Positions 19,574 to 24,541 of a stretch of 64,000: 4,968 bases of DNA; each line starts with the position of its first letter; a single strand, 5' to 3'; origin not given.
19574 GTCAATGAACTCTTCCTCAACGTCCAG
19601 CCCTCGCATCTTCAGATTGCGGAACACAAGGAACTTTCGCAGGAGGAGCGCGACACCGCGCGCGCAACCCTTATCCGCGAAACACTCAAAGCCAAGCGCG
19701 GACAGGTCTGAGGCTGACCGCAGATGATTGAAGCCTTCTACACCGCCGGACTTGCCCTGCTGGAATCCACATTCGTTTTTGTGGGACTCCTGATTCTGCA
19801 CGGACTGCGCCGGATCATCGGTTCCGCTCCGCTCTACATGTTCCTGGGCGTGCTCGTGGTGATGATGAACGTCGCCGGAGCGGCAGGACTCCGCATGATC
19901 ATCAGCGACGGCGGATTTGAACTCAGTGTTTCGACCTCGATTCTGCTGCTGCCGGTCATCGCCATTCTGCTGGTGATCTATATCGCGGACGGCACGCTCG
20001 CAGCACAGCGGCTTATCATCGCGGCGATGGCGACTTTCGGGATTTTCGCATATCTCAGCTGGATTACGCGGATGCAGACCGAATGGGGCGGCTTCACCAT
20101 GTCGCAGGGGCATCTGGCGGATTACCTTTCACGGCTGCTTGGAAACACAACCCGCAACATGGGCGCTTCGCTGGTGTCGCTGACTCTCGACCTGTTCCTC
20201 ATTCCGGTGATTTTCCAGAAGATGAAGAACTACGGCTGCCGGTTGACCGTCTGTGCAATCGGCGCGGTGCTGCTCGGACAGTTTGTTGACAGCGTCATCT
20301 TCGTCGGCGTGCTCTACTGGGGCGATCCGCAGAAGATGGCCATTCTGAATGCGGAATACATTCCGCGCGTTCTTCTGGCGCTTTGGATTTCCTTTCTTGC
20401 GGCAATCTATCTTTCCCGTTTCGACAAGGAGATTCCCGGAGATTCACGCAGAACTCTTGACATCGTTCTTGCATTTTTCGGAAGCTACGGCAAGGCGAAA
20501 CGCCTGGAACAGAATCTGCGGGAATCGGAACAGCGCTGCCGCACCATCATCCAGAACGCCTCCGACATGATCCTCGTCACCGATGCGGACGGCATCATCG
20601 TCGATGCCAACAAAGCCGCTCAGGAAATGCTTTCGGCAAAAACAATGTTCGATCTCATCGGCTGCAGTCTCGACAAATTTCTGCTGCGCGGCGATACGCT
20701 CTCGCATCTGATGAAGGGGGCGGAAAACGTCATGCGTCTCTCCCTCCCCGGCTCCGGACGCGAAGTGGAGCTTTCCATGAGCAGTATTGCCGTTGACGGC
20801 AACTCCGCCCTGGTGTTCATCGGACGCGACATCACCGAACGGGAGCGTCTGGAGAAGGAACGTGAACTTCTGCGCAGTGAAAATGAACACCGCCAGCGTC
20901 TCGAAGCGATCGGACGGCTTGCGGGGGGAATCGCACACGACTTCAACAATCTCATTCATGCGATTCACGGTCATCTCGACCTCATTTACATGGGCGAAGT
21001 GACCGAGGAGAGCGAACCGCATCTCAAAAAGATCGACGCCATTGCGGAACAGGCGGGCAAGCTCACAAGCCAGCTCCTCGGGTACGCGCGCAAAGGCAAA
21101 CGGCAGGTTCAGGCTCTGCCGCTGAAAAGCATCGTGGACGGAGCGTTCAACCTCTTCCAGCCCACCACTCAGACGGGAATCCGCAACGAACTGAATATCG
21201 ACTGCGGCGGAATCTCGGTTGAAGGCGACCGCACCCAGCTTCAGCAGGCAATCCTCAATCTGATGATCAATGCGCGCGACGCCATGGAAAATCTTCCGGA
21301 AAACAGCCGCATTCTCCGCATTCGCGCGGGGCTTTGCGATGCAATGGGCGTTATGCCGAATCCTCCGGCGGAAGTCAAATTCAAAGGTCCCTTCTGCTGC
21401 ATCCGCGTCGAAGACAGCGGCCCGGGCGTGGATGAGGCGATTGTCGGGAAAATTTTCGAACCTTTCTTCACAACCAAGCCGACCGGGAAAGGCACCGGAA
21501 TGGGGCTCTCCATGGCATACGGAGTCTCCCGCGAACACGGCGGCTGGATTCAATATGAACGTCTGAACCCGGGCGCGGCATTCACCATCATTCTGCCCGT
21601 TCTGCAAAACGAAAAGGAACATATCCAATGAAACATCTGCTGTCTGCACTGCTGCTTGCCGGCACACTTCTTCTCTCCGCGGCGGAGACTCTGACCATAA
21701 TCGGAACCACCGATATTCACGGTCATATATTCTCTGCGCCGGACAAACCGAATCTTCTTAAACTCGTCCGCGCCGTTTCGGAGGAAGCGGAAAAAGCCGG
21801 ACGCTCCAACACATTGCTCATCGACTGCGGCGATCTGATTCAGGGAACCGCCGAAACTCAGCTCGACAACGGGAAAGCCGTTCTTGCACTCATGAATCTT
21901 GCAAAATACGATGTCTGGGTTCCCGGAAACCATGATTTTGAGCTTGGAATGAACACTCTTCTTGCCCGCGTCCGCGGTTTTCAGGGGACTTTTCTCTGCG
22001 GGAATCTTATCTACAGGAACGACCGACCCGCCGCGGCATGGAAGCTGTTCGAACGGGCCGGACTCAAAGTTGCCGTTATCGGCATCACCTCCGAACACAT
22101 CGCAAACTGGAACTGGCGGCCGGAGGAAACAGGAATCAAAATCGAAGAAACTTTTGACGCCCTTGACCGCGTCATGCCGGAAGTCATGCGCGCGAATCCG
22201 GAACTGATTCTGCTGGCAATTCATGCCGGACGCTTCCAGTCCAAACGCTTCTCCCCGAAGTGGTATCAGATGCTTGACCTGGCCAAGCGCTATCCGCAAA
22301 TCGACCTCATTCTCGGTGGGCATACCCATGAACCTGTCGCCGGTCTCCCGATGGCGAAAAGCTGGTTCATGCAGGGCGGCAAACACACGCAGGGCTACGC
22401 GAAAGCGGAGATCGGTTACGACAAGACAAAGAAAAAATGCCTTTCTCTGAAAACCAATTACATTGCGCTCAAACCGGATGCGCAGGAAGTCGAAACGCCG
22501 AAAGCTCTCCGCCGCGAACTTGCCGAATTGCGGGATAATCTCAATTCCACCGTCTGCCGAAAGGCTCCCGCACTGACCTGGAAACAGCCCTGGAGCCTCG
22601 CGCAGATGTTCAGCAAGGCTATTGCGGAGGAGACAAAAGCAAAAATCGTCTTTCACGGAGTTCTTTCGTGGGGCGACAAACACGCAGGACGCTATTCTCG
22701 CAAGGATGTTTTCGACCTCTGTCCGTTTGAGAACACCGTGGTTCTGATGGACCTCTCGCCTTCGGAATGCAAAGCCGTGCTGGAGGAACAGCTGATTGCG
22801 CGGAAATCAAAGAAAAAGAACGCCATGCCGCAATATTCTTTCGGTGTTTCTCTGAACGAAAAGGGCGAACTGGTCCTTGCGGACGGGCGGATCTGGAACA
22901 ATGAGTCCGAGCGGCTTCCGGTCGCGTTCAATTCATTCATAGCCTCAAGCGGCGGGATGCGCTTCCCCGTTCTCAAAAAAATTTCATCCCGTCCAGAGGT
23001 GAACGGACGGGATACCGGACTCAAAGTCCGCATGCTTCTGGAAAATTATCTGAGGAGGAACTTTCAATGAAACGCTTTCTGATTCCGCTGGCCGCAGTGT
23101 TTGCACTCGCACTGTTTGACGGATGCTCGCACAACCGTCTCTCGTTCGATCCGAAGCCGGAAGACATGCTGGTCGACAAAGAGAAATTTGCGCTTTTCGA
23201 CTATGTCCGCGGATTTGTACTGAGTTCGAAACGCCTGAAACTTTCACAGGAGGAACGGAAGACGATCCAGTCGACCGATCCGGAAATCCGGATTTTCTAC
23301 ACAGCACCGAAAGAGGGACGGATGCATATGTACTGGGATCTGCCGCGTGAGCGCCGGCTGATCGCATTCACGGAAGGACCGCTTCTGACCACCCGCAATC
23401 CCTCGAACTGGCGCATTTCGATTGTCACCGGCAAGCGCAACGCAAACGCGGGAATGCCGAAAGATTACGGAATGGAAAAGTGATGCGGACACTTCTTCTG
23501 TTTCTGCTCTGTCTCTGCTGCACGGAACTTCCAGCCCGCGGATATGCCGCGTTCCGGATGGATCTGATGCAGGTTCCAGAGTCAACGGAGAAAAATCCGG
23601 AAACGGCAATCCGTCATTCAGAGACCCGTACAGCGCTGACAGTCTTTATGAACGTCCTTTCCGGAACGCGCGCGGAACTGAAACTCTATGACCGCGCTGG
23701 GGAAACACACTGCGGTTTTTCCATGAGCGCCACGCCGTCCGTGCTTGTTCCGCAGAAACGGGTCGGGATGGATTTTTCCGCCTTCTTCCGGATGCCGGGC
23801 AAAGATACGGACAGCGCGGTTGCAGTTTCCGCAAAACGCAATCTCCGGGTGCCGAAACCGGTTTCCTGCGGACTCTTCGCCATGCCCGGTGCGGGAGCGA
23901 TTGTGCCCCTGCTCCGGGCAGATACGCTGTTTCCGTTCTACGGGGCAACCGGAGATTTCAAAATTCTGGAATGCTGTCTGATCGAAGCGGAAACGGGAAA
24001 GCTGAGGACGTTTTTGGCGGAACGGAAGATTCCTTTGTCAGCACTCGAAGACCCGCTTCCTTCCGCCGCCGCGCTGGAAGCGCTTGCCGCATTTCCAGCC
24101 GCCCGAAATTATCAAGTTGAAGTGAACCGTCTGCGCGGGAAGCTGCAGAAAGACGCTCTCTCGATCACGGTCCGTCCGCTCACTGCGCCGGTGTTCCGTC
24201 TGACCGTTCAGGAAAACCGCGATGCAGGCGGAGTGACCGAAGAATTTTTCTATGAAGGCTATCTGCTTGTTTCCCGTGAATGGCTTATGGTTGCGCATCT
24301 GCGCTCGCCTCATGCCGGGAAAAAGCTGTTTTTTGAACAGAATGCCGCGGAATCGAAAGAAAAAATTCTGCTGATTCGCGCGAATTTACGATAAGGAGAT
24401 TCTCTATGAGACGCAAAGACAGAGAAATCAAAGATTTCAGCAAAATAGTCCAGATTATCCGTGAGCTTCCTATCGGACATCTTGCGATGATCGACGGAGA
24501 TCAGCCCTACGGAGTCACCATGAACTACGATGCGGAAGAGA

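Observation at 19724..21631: Histidine kinase whose sensor module looks like a VUT/DUF165 (YhhQ-type) permease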

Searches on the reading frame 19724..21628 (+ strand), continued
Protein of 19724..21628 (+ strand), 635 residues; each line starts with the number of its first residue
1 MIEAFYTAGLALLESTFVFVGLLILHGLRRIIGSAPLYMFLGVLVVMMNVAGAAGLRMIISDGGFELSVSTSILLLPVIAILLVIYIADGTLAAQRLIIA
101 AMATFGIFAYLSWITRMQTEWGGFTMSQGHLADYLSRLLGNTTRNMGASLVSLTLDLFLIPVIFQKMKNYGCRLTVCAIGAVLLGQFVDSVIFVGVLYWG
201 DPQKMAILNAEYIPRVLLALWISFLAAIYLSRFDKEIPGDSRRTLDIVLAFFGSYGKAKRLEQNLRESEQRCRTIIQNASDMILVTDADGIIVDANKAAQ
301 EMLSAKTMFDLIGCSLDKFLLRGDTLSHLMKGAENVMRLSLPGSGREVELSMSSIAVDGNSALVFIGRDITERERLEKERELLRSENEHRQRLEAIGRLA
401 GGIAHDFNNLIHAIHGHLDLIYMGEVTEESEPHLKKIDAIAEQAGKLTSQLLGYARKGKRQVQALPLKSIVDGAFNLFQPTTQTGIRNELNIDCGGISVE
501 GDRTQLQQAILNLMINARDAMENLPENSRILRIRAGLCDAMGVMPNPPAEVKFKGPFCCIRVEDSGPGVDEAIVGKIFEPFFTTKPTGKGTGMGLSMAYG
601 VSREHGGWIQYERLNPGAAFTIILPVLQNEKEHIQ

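Call 20: find_encoding_contigs(protein=P0032, flank=10000, max_places=2)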
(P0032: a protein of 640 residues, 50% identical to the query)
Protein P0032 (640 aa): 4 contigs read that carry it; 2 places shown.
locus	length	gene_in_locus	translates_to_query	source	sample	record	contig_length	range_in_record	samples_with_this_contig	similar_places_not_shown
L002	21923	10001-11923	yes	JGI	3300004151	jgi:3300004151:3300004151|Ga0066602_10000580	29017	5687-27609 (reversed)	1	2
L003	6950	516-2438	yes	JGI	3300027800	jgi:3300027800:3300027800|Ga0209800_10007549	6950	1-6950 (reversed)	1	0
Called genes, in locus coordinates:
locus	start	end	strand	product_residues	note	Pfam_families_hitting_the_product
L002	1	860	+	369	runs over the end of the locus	-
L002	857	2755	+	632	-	PF22745:Nlig-Ia, PF01653:DNA_ligase_aden, PF03120:OB_DNA_ligase, PF14520:HHH_5, PF00533:BRCT (weak)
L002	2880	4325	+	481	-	PF02321:OEP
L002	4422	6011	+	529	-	PF00749:tRNA-synt_1c, PF19269:Anticodon_2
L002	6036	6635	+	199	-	PF01327:Pep_deformylase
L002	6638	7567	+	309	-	-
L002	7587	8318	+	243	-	PF07065:D123, PF18299:R2K_2 (weak)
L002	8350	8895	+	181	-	PF02151:UVR (weak)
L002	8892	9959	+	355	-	PF00217:ATP-gua_Ptrans, PF27454:McsB_C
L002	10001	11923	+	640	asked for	PF20973:VUPS, PF02592:Vut_1, PF00989:PAS (weak), PF13188:PAS_8 (weak), PF13426:PAS_9 (weak), PF00512:HisKA (faint), PF02518:HATPase_c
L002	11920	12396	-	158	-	PF21982:RecX_HTH1, PF02631:RecX_HTH2 (weak), PF21981:RecX_HTH3 (weak)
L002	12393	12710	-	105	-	-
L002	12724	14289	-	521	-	-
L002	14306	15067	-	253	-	PF01509:TruB_N, PF16198:TruB_C_2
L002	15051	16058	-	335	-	PF01368:DHH, PF02272:DHHA1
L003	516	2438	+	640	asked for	PF20973:VUPS, PF02592:Vut_1, PF00989:PAS (weak), PF13188:PAS_8 (weak), PF13426:PAS_9 (weak), PF00512:HisKA (faint), PF02518:HATPase_c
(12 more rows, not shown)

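Call 22: find_encoding_contigs(protein=P0100, flank=8000, max_places=2)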
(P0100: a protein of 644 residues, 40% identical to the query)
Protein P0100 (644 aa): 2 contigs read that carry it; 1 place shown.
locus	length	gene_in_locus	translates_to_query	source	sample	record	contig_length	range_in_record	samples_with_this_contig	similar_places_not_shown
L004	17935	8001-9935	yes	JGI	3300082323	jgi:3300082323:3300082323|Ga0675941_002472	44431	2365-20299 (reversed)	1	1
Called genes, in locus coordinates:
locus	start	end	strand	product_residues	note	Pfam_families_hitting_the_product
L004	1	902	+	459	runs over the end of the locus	PF04055:Radical_SAM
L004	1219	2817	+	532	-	PF02321:OEP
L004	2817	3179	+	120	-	-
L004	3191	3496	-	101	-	PF03992:ABM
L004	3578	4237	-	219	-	PF13282:DUF4070 (weak)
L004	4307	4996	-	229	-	PF02310:B12-binding, PF19864:Radical_SAM_N2 (weak), PF04055:Radical_SAM (weak)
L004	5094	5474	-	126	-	PF12840:HTH_20, PF01022:HTH_5 (weak), PF13601:HTH_34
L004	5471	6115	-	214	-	-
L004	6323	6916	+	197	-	PF02151:UVR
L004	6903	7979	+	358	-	PF00217:ATP-gua_Ptrans, PF27454:McsB_C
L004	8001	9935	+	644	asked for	PF20973:VUPS, PF13188:PAS_8 (weak), PF02518:HATPase_c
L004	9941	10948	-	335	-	PF12315:DA1-like (faint)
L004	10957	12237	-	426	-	PF00275:EPSP_synthase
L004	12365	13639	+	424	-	PF04326:SLFN_AlbA_2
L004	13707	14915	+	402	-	PF00291:PALP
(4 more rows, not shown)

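Call 23: find_encoding_contigs(protein=P0114, flank=8000, max_places=2)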
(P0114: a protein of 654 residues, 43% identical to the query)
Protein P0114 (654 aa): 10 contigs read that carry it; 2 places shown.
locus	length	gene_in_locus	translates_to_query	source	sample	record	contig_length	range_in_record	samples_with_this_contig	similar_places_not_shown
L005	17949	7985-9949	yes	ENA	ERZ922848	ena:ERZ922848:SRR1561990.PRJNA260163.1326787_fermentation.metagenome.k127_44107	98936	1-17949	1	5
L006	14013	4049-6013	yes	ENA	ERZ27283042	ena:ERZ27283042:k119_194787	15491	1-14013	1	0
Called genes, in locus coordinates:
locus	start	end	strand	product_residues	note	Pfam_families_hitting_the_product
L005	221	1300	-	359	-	PF00392:GntR, PF13407:Peripla_BP_4 (weak), PF13377:Peripla_BP_3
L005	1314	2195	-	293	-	PF04909:Amidohydro_2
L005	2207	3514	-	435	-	PF00266:Aminotran_5 (weak), PF01041:DegT_DnrJ_EryC1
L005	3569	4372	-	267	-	PF01980:TrmO_N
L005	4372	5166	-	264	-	PF14470:bPH_3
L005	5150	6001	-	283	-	PF13509:S1_2, PF00575:S1 (faint), PF17783:WHD_CvfB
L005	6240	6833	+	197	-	PF02151:UVR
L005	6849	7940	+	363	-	PF00217:ATP-gua_Ptrans, PF27454:McsB_C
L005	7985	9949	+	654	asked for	PF20973:VUPS, PF00989:PAS (weak), PF00512:HisKA (faint), PF02518:HATPase_c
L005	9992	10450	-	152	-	-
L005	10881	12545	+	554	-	PF00365:PFK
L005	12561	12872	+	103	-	PF02686:GatC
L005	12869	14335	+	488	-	PF01425:Amidase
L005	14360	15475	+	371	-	PF00578:AhpC-TSA, PF13905:Thioredoxin_8 (weak)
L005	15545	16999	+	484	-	PF00370:FGGY_N, PF02782:FGGY_C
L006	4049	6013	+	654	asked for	PF20973:VUPS, PF00989:PAS (weak), PF00512:HisKA (faint), PF02518:HATPase_c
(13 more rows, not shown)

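Call 24: find_encoding_contigs(protein=P0057, flank=8000, max_places=2)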
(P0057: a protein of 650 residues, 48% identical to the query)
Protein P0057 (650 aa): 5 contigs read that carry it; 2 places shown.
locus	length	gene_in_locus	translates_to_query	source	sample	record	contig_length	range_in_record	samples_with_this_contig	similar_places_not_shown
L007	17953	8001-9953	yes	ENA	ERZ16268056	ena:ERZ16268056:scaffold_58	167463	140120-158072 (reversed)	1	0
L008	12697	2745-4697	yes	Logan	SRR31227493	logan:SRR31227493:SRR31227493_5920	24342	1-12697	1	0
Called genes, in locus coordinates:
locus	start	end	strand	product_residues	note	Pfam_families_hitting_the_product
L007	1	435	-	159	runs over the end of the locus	-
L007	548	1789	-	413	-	PF17785:PUA_3, PF10672:Methyltrans_SAM, PF03602:Cons_hypoth95 (weak)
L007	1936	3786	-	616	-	PF13088:BNR_2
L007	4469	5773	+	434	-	PF02540:NAD_synthase, PF00958:GMP_synt_C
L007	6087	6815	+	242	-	PF02151:UVR (weak)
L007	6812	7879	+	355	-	PF00217:ATP-gua_Ptrans, PF27454:McsB_C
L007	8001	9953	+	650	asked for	PF20973:VUPS, PF02518:HATPase_c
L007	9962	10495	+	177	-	PF02870:Methyltransf_1N (weak), PF01035:DNA_binding_1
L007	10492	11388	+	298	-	PF01261:AP_endonuc_2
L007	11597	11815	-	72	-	-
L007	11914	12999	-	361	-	PF04055:Radical_SAM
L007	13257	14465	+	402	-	PF00953:Glycos_transf_4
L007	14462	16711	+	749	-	-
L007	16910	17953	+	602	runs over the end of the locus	PF00009:GTP_EFTU (weak), PF01926:MMR_HSR1, PF02421:FeoB_N, PF00071:Ras (weak), PF01926:MMR_HSR1, PF02421:FeoB_N, PF00009:GTP_EFTU, PF14714:KH_dom-like, +3 more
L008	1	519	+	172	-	?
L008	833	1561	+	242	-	PF02151:UVR (weak)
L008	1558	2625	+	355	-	PF00217:ATP-gua_Ptrans, PF27454:McsB_C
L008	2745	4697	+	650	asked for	PF20973:VUPS, PF02518:HATPase_c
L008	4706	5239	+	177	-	PF02870:Methyltransf_1N (weak), PF01035:DNA_binding_1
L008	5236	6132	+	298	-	PF01261:AP_endonuc_2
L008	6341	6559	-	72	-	-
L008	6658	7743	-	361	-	PF04055:Radical_SAM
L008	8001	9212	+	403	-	PF00953:Glycos_transf_4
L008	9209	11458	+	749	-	-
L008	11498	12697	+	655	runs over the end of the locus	PF00009:GTP_EFTU (weak), PF01926:MMR_HSR1, PF02421:FeoB_N, PF00071:Ras (weak), PF01926:MMR_HSR1, PF02421:FeoB_N, PF00009:GTP_EFTU, PF14714:KH_dom-like, +3 more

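Call 73: predict_structure(alignment_id=A3)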
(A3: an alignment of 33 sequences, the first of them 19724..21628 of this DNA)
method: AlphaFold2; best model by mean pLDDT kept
length: 635 residues; sequences in the alignment: 33
mean_pLDDT: 77.5   pTM: 0.42
mean pLDDT of the five models: 77.5, 76.6, 73.4, 72.1, 72.0
residues with pLDDT >= 90: 70; 70-90: 419; 50-70: 135; < 50: 11
segments of 3 or more residues with pLDDT < 50: 583-588, 632-635
pLDDT, mean of each block of 10 residues (from residue 1): 80 90 87 85 84 77 75 87 89 81 80 79 64 76 75 83 90 89 87 82 78 86 90 68 56 60 65 58 83 84 80 79 65 72 77 80 84 77 71 57 63 68 75 76 68 54 85 83 75 83 87 86 86 91 85 83 87 71 49 74 88 87 83 42
secondary structure, 60 per line:
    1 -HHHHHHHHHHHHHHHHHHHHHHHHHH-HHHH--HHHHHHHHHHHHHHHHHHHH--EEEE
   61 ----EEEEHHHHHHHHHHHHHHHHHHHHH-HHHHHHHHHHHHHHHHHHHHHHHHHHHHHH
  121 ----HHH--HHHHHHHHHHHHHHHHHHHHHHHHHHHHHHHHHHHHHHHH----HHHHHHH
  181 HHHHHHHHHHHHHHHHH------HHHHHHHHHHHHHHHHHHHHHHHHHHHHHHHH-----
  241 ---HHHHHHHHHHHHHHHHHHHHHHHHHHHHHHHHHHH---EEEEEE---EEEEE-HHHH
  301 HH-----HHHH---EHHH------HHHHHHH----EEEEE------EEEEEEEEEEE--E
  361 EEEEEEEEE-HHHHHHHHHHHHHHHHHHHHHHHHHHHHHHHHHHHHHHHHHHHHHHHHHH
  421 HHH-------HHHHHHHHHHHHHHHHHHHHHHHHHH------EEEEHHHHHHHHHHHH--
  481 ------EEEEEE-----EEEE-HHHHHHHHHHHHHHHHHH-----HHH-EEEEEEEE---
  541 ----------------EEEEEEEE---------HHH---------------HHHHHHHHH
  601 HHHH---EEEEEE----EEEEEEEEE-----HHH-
elements in order: H2-27 H29-32 H35-54 E57-60 E65-68 H69-89 H91-120 H130-169 H174-197 H204-235 H244-278 E282-287 E291-295 H297-302 H308-311 H325-331 E336-340 E347-357 E360-369 H371-423 H431-456 E463-466 H467-478 E487-492 E498-501 H503-520 E530-537 E557-564 H592-604 E608-613 E618-626
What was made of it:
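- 20453..20557 (+): Juxtamembrane helix, residues 244-278, with the clade signature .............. Predicted continuous helix 244-278 (call 73).
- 20831..21091 (+): Signalling helix and DHp (HisKA), residues 370-456. The phospho-acceptor His405 is encoded at 20936-20938. Helices 371-423 and 431-456 (call 73).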

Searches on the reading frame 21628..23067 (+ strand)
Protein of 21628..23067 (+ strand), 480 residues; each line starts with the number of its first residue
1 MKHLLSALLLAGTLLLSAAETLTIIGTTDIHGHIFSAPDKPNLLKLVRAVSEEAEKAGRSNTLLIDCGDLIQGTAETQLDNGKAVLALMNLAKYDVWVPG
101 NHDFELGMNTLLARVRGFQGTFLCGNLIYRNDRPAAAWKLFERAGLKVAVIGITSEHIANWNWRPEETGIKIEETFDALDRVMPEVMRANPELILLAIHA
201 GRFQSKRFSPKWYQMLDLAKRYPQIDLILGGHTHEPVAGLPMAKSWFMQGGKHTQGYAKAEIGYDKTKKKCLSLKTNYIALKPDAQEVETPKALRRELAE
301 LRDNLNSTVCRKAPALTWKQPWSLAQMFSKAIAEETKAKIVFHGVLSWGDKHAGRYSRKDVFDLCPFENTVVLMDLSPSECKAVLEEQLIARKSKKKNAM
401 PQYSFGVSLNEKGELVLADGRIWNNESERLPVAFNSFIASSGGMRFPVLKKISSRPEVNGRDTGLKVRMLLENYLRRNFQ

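Call 15: search_protein_families(library=pfam, proteins=[window:21628-23067:+], max_evalue=0.01)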
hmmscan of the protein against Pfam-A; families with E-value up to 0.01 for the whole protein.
window:21628-23067:+ (480 aa): 3 families
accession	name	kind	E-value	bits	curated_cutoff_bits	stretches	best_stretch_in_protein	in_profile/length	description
PF00149.33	Metallophos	-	1.6e-13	52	21.5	1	23-236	2-191/191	Calcineurin-like phosphoesterase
PF02872.23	5_nucleotid_C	-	2.1e-09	38.1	23.6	1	319-409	19-108/158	5'-nucleotidase, C-terminal domain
PF09587.15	PGA_cap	-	0.0015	18.5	27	1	128-235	113-232/255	Bacterial capsule synthesis protein PGA_cap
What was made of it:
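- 21628..23070 (+): 5'-nucleotidase-family phosphoesterase (480 aa) with a signal peptide. It is co-directional and overlaps the kinase stop, but this linkage is lineage-specific. Metallophos + 5_nucleotid_C (call 15).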

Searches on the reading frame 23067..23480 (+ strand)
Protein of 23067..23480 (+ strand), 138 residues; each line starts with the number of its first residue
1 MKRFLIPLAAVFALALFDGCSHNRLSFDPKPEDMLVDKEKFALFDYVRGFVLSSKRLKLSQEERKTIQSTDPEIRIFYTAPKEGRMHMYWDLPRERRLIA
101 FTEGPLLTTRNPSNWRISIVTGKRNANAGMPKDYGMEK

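Call 15: search_protein_families(library=pfam, proteins=[window:23067-23480:+], max_evalue=0.01)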
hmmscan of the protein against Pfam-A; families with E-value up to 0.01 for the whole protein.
window:23067-23480:+ (138 aa): 0 families
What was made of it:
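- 23067..23483 (+): 138-aa ORF with a lipoprotein-like N-terminus and no family match; it travels with the 5'-nucleotidase. No Pfam hit (call 15).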

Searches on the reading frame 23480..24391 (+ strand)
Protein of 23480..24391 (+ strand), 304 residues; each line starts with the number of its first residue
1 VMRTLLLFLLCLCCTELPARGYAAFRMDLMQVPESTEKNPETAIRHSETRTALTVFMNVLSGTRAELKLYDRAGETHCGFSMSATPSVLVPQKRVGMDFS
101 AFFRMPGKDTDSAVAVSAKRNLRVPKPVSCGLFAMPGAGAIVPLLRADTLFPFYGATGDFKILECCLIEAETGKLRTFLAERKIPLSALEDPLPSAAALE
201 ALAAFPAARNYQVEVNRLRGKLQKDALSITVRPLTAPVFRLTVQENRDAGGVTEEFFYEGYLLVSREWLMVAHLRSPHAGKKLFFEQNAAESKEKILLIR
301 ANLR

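Call 15: search_protein_families(library=pfam, proteins=[window:23480-24391:+], max_evalue=0.01)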
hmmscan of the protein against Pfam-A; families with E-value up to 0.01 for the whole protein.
window:23480-24391:+ (304 aa): 0 families
